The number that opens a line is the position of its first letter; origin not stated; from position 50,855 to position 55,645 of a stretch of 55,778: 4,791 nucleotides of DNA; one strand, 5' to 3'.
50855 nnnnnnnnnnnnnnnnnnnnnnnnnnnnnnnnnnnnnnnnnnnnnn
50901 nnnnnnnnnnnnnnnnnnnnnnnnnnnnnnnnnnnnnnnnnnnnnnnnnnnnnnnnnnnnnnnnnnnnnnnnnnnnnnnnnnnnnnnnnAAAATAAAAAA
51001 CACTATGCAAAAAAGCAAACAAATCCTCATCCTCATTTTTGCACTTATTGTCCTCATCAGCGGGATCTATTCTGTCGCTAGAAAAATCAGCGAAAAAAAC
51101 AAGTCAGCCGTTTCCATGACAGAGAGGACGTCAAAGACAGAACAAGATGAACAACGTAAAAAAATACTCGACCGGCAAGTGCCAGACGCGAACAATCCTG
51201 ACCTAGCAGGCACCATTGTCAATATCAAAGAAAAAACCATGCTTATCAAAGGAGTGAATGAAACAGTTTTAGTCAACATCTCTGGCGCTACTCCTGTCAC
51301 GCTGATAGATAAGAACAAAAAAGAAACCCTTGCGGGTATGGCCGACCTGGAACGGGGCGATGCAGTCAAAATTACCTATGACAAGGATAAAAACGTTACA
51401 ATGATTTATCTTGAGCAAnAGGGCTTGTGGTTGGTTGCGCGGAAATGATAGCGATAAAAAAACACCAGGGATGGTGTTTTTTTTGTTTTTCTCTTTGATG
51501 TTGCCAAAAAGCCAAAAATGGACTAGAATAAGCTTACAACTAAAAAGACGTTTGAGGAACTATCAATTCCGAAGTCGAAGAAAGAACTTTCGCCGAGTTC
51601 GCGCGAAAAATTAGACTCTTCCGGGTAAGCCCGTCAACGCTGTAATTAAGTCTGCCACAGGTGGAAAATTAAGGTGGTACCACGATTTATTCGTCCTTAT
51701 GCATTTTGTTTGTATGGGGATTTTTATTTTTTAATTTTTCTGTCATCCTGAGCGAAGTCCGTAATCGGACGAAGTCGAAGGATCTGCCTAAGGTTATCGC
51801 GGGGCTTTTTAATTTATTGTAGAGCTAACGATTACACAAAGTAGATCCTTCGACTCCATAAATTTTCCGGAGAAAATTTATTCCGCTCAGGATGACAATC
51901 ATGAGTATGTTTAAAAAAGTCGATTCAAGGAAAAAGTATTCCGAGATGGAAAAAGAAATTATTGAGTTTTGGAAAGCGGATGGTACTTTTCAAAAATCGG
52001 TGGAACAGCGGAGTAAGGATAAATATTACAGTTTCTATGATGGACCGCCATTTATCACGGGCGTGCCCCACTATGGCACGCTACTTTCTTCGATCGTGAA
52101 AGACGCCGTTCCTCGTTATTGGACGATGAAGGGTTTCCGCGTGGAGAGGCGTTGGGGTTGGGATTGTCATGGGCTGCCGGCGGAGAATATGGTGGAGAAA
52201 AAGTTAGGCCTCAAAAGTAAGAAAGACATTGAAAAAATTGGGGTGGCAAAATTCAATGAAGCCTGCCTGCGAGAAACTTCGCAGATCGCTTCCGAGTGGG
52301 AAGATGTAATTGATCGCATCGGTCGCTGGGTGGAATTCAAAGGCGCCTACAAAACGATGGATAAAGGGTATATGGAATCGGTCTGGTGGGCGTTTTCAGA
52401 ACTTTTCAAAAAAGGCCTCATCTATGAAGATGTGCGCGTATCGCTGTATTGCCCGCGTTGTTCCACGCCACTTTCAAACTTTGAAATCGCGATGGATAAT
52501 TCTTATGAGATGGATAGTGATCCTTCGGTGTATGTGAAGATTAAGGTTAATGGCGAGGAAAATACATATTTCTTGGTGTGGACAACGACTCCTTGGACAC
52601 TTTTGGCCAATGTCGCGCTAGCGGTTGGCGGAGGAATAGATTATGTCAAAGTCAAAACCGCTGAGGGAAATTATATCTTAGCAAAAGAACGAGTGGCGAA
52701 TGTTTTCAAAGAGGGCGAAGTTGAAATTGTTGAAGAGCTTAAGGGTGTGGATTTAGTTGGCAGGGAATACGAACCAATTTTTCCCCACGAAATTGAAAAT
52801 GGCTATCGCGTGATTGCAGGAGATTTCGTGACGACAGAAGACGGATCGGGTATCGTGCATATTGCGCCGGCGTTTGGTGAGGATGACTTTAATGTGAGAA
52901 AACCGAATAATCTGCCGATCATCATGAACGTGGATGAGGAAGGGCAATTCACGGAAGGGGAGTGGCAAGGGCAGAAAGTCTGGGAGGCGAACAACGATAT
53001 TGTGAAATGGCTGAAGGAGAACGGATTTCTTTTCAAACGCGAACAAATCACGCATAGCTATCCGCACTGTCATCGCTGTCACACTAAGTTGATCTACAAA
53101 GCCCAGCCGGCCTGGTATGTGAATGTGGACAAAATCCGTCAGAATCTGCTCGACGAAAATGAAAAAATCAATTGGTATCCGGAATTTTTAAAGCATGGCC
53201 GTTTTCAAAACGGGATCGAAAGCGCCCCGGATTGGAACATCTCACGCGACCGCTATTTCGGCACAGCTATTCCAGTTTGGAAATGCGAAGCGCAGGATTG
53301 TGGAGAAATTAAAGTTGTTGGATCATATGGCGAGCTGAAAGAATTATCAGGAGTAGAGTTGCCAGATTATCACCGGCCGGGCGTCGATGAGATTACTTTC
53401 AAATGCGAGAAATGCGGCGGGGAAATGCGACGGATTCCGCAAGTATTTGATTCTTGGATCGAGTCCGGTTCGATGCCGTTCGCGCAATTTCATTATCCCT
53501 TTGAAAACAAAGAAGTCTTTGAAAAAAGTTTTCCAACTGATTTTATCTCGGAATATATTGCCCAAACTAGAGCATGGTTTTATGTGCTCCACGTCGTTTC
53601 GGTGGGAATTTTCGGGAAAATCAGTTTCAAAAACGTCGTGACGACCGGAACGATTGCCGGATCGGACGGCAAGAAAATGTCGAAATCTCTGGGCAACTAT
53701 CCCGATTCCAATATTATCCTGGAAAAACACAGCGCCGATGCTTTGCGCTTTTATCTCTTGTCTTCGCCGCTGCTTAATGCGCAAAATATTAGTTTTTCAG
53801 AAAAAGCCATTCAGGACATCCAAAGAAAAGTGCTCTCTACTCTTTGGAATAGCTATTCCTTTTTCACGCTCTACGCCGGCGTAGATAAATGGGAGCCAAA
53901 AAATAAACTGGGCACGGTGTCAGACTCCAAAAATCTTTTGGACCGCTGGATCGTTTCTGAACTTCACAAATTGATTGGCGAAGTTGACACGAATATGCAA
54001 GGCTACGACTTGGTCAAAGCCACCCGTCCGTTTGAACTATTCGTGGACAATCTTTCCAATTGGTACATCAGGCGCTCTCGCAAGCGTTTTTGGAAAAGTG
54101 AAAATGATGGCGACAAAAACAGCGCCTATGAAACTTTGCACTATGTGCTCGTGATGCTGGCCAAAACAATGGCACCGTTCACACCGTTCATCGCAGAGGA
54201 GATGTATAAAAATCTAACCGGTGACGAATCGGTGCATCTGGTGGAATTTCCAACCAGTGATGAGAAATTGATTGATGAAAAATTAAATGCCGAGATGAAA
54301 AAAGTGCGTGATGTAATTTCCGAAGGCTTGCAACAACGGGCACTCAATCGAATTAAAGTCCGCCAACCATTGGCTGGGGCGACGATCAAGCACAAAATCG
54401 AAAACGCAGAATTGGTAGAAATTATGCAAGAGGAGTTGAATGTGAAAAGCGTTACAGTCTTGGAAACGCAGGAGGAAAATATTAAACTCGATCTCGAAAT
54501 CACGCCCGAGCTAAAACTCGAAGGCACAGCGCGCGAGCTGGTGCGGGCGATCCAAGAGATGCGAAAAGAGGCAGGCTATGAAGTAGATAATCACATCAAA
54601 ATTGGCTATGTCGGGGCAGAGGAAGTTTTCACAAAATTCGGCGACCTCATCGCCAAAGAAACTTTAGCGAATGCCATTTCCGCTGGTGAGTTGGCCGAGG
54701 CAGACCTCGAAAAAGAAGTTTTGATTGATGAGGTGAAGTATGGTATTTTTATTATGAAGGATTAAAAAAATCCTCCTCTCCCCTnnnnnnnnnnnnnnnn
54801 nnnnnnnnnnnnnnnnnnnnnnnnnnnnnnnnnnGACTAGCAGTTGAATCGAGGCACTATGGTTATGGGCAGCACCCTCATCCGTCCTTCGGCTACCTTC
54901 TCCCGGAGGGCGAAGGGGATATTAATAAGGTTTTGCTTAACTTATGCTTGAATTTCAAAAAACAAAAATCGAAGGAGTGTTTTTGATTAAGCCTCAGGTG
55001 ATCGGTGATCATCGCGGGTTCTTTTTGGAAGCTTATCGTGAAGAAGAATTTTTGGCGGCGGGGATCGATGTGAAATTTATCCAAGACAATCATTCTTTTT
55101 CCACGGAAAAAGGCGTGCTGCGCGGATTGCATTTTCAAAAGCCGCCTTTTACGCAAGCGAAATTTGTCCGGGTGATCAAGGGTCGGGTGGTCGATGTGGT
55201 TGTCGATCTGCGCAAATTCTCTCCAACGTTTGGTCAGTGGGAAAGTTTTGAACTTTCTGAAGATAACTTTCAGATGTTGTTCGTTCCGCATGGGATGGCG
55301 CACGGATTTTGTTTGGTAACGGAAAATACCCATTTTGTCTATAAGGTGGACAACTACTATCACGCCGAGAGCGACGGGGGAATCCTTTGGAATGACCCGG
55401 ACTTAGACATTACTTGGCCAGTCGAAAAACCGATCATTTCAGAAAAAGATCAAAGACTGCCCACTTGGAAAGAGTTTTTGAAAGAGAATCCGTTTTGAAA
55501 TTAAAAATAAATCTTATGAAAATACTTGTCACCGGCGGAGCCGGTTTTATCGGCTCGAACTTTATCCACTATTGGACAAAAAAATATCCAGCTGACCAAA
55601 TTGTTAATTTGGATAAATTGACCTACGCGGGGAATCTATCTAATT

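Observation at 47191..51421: Recurring three-family surface cassette: Cys-rich A + Cys-rich B + small membrane-anchored S protein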

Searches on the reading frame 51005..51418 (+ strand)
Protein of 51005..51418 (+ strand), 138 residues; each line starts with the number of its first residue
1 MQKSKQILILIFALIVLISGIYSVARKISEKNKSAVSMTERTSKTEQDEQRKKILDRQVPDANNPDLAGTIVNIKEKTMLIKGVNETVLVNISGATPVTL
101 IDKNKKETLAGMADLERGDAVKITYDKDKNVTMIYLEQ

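Call 8: search_protein_families(library=pfam, proteins=[window:51005-51418:+], max_evalue=1)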
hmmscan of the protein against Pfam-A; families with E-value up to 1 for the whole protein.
window:51005-51418:+ (138 aa): 1 family
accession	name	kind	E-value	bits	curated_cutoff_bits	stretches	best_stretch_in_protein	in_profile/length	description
PF12869.13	tRNA_anti-like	-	0.29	11.1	23.5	0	1-46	1-46/146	tRNA_anti-like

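Call 36: find_related_loci(query=A4, collection=metagenome_contigs, flank=6000)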
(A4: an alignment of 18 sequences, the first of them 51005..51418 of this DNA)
Query A4 (138 aa) in metagenome_contigs; peptide patterns used: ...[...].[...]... (x = any residue, [..] = any of these).
62 stretches matched a pattern; 10 encode a relative of the query (tblastn E <= 1e-3); 10 distinct loci.
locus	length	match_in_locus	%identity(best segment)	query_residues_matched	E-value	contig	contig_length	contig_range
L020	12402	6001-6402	40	5-138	3e-23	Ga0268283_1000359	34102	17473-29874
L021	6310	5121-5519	37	4-138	7e-21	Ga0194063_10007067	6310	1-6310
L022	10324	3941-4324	36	5-134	3e-20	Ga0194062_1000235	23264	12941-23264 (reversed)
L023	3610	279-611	38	18-127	1e-17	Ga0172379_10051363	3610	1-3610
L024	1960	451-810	36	19-138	2e-16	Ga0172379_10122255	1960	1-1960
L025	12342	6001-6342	39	18-127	7e-16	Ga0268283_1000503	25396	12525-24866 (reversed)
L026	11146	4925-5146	45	66-138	8e-16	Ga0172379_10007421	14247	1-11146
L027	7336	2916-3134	47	66-136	6e-14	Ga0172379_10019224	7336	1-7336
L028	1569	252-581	36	19-136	9e-14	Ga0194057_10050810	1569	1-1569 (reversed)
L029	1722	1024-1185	41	49-99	1e-4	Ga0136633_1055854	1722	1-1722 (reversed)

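Call 44: predict_structure(alignment_id=A3)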
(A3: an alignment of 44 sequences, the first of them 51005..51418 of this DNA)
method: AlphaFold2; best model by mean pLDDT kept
length: 138 residues; sequences in the alignment: 44
mean_pLDDT: 83.8   pTM: 0.54
mean pLDDT of the five models: 83.8, 83.8, 83.7, 82.8, 82.8
residues with pLDDT >= 90: 88; 70-90: 15; 50-70: 24; < 50: 11
segments of 3 or more residues with pLDDT < 50: 43-46, 56-59
pLDDT, mean of each block of 10 residues (from residue 1): 85 96 84 56 50 50 80 97 96 97 96 97 96 96
secondary structure, 60 per line:
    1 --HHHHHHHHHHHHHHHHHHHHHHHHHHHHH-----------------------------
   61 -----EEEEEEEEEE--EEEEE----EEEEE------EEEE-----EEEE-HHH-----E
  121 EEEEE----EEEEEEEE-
elements in order: H3-31 E66-75 E78-82 E87-91 E98-101 E107-110 E120-125 E130-137
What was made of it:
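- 51005..51421 (+): S4: 138 aa S paralog, 15 nt after B2. This is the copy whose structure was modelled. AF2 gives helix 3-31, a disordered stretch 32-65 and a seven-strand barrel 66-137 with pLDDT >95 (call 44).
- On DUF5666 (PF18914) superfamily: The AF2 model has seven strands over residues 66-137 with pLDDT >95 (call 44).
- The barrel is confidently modelled (pLDDT >95) behind a disordered linker and a TM helix (call 44).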

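Call 46: search_protein_families(library=ncbifam, proteins=[window:51005-51418:+], max_evalue=0.1)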
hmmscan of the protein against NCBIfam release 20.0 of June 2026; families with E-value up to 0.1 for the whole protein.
window:51005-51418:+ (138 aa): 8 families
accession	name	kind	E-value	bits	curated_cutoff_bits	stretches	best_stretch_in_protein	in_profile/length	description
NF033233.1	twin_helix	hypoth_equivalog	0.001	18.9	49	1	7-41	5-38/58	twin transmembrane helix small protein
NF058647.1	lipo_LytA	equivalog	0.0017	18.5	110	1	5-131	2-97/107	acidic lipoprotein LytA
NF058671.1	sortase_SrtD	exception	0.014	15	140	1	7-108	3-106/187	class D sortase, LPxTATN-specific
NF058642.1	lipo_YqiH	exception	0.016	15.4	140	0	79-133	35-86/94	lipoprotein YqiH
TIGR03523.1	GldN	equivalog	0.028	13.7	85.9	1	5-57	2-54/280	type IX secretion system ring subunit PorN/GldN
NF038058.1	adhes_P110_Nter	subfamily_domain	0.047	13.5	80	1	2-77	3-73/201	P110/LppT family adhesin N-terminal domain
NF003020.0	PRK03879.2-1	equivalog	0.069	13.2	154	0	55-96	16-60/100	ribonuclease P protein component 1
NF004285.1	PRK05696.1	equivalog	0.086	12.6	179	0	3-54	17-68/171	flagellar basal body-associated protein FliL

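Call 47: fold_search(model_id=the predicted structure, library=pdb)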
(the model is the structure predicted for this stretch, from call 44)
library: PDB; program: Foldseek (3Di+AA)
matches with E <= 10: 1221; with E <= 0.001: 0
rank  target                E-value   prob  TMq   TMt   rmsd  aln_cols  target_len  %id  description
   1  9e8o_B                3.2e-03  1.00  0.32  0.13   9.5       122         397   20  Nub1/Fat10-processing human 26S proteasome bound to Txnl1 with Rpt2 at top of spiral staircase and partially unfolded  (released 2024-12-04)
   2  3h43_K                6.5e-03  1.00  0.32  0.52   2.7        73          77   19  N-terminal domain of the proteasome-activating nucleotidase of Methanocaldococcus jannaschii (released 2009-06-09)
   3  6o3f_B                8.6e-03  1.00  0.36  0.11   5.2        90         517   11  Crystal Structure of Lysyl-tRNA Synthetase from Chlamydia trachomatis with complexed with L-lysine and a difluoro cycl (released 2019-03-27)
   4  9bv3_E                1.1e-02  1.00  0.33  0.14  10.5       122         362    9  M1B Midnolin-Proteasome (released 2025-06-11)
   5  6kcn_A                1.6e-02  0.95  0.30  0.10  11.5       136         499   15  Crystal structure of plasmodium lysyl-tRNA synthetase in complex with a cladosporin derivative 4 (released 2020-04-08)
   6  6msj_B                2.6e-02  0.99  0.34  0.13   9.0       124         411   15  Cryo-EM structures and dynamics of substrate-engaged human 26S proteasome (released 2018-11-21)
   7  8rqk_G                2.7e-02  0.96  0.28  0.25   9.2        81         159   10  Structure of the complete Vaccinia DNA-dependent RNA polymerase complex at 2.65A resolution (released 2025-01-29)
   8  6agt_A                2.7e-02  0.91  0.30  0.11  11.5       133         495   15  Crystal structure of PfKRS complexed with chromone inhibitor (released 2019-03-13)
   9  9e8g_E                2.9e-02  0.99  0.31  0.14  10.9       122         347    9  Nub1/Fat10-processing human 26S proteasome bound to Txnl1 with Rpt5 at top of spiral staircase (released 2024-12-04)
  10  4qiw_E                2.9e-02  0.94  0.28  0.22  11.0        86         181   16  Crystal structure of euryarchaeal RNA polymerase from Thermococcus kodakarensis (released 2014-10-08)
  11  8k9x_B                3.0e-02  0.97  0.31  0.11   6.6        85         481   16  Crystal structure of plasmodium LysRS complexing with ASP3026 derived LysRS inhibitor 5 (ADKI5) (released 2024-06-26)
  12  8usb_E                3.6e-02  1.00  0.32  0.14   2.6        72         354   11  Non-substrate-engaged human 26S proteasome with Nub1/FAT10 bound to Rpn1 (released 2024-11-06)
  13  5kzf_K                3.8e-02  1.00  0.32  0.10   3.2        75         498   11  Crystal structure of near full-length hexameric Mycobacterium tuberculosis proteasomal ATPase Mpa in apo form (released 2017-05-17)
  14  1iz6_C                4.1e-02  0.99  0.30  0.31   5.5        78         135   17  Crystal Structure of Translation Initiation Factor 5A from Pyrococcus Horikoshii (released 2003-01-28)
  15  1wcm_G                4.1e-02  0.98  0.31  0.25   9.4        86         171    8  Complete 12-Subunit RNA Polymerase II at 3.8 Angstrom (released 2004-12-14)
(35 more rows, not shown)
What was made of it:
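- Closest known: Pfam DUF5666. Same: The same strand-turn motifs are present, and the fold is a small OB-like barrel (calls 44, 47).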

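Call 57: search_solved_structures(query=A3, max_evalue=1)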
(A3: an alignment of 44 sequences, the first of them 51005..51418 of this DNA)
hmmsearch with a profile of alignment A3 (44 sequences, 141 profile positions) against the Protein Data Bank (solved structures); distinct sequences matched with E-value up to 1: 7.
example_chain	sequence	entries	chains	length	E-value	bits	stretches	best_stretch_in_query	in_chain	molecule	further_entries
3wxp_A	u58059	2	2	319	0.036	17.4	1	1-38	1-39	Endoglucanase A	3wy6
3wr0_A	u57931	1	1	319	0.036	17.4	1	1-38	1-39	Endoglucanase A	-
3vgi_A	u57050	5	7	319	0.036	17.4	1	1-38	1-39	Endoglucanase A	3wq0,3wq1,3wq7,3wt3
7kep_A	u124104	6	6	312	0.044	17.1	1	1-76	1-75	Beta-lactamase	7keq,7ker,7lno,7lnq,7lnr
9hmf_O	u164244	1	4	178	0.15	15.4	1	6-50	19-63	Flagellar protein FliL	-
5itj_A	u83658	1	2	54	0.46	13.9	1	90-138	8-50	AbrB family transcriptional regulator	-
2l66_A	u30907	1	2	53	0.46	13.8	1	91-138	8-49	Transcriptional regulator, AbrB family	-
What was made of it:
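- The S profile does not find E. coli YajC chains in the PDB at E <= 1 (call 57).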

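Call 67: search_protein_families(library=pfam, proteins=[L023:879-2084:+, L021:2470-5076:+], max_evalue=0.01)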
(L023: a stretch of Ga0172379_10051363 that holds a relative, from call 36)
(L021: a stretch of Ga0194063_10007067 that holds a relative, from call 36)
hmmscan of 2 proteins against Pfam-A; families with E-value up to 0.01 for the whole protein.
L023:879-2084:+ (402 aa): 18 families
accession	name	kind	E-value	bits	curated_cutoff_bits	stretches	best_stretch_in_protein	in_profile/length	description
PF00515.34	TPR_1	-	1.1e-21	76.1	27.8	2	333-364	1-32/34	Tetratricopeptide repeat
PF07719.23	TPR_2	-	7.9e-21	72.9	27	2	88-113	6-31/34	Tetratricopeptide repeat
PF13181.12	TPR_8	-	7.5e-18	63.6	25.7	1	301-329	3-31/34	Tetratricopeptide repeat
PF13424.12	TPR_12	-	2.3e-15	57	30.1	3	233-294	9-74/77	Tetratricopeptide repeat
PF13414.12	TPR_11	-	5.8e-15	55.1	26.8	3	90-112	1-23/42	TPR repeat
PF13432.12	TPR_16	-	5.5e-14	52.7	32.7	1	90-117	4-29/65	Tetratricopeptide repeat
PF13428.12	TPR_14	-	6.9e-13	48.3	23.5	1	268-306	4-42/44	Tetratricopeptide repeat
PF13176.12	TPR_7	-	1.4e-10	40.8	27.9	0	90-114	6-32/36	Tetratricopeptide repeat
PF14559.12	TPR_19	-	2.8e-10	40.8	25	2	276-319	2-45/68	Tetratricopeptide repeat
PF23914.1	TPR_CcmH_CycH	-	1.9e-09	38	42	1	271-366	56-154/158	Cytochrome c-type biogenesis protein H TPR domain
PF13431.12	TPR_17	-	5.3e-09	36.1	24.4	0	289-320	3-34/34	Tetratricopeptide repeat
PF13371.12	TPR_9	-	3.7e-08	33.7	35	1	273-319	3-49/73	Tetratricopeptide repeat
PF13374.12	TPR_10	-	4.5e-07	30.1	27.5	0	90-111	9-30/42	Tetratricopeptide repeat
PF12895.13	ANAPC3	-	2.8e-06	28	27.2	1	244-315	6-72/82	Anaphase-promoting complex, cyclosome, subunit 3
PF13174.12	TPR_6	-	4.5e-06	27.4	26.3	0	88-112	5-29/33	Tetratricopeptide repeat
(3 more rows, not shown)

L021:2470-5076:+ (869 aa): 0 families

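Call 87: search_protein_families(library=pfam, alignment_id=A3, max_evalue=1)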
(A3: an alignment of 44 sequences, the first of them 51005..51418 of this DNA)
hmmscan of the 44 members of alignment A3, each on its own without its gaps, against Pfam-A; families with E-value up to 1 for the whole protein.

A. member 1, window:51005-51418:+ (138 aa): 1 family
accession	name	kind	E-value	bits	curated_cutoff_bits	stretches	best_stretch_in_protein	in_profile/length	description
PF12869.13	tRNA_anti-like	-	0.29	11.1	23.5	0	1-46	1-46/146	tRNA_anti-like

B. families by the number of members that match (of 44 scanned): 117 families (the first 25 are shown)
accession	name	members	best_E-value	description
PF18914.6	DUF5666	11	0.0005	Domain of unknown function (DUF5666)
PF02699.20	YajC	6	0.00011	Preprotein translocase subunit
PF13314.11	DUF4083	6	0.0085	Domain of unknown function (DUF4083)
PF12869.13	tRNA_anti-like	6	0.0089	tRNA_anti-like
PF15048.11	OSTbeta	6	0.023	Organic solute transporter subunit beta protein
PF25184.1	YxzE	5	0.016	YxzE-like putative bacteriocin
PF12685.13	SpoIIIAH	3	0.0047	SpoIIIAH-like protein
PF25630.1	Phycodna_minor_capsid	3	0.053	Phycodnaviridae minor capsid protein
PF17516.8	ProQ_C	2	0.00024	ProQ C-terminal domain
PF04277.18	OAD_gamma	2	0.00043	Oxaloacetate decarboxylase, gamma chain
PF14221.11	DUF4330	2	0.0009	Domain of unknown function (DUF4330)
PF01405.22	PsbT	2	0.0016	Photosystem II reaction centre T protein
PF11337.13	DUF3139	2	0.0024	Protein of unknown function (DUF3139)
PF22287.2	TraI-like_C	2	0.0043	TraI-like C-terminal domain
PF23284.2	KOW2_Spt5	2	0.0058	Transcription elongation factor SPT5, second KOW domain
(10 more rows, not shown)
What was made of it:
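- On DUF5666 (PF18914) superfamily: 11 of 44 S-like proteins hit, all below the cut-off (call 87).
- Closest known: Pfam DUF5666. Same: 11 of 44 S-like proteins give weak DUF5666 hits (call 87).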

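Call 98: find_related_loci(query=A4, collection=viral_contigs, flank=3000)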
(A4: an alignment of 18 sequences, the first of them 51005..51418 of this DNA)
Query A4 (138 aa) in viral_contigs; peptide patterns used: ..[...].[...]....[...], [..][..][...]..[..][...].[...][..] (x = any residue, [..] = any of these).
156 stretches matched a pattern, but none encodes a relative of the query by tblastn (E <= 1e-3).

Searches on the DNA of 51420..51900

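Call 79: search_rna_families(source=window, start=51420, end=51900, threshold=evalue, max_evalue=1)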
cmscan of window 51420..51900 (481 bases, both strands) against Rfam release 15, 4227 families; matches with E-value up to 1: 5.
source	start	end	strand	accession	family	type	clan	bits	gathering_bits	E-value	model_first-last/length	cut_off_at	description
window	51542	51701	+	RF00230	T-box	Cis-reg; leader;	-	42.9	93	2.9e-08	1-219/219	no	T-box leader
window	51454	51536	-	RF01859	Phe_leader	Cis-reg; leader;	-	23.7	55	0.11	1-125/125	no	Phenylalanine leader peptide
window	51770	51859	-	RF03839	MIR2599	Gene; miRNA;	-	20.2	120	0.26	1-132/132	no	MIR2599 microRNA precursor family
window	51453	51544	-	RF00106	RNAI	Gene; antisense;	-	19.7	47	0.26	1-102/102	no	RNAI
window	51453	51541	-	RF01772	rnk_pseudo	Cis-reg; leader;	-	19.5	55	0.68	1-108/108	no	Pseudomonas rnk leader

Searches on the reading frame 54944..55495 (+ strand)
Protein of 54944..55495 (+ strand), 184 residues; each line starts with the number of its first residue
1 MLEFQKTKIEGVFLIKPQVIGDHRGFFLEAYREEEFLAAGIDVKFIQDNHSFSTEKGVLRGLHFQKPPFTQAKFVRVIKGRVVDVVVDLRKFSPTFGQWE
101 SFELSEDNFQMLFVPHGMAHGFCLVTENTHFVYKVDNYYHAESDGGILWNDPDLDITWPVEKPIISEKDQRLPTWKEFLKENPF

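Call 53: search_protein_families(library=pfam, proteins=[window:54944-55495:+], max_evalue=0.001)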
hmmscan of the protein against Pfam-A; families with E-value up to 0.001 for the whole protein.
window:54944-55495:+ (184 aa): 1 family
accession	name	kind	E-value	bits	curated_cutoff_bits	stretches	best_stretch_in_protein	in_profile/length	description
PF00908.23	dTDP_sugar_isom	-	9.3e-73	243.9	27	1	6-177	1-168/168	dTDP-4-dehydrorhamnose 3,5-epimerase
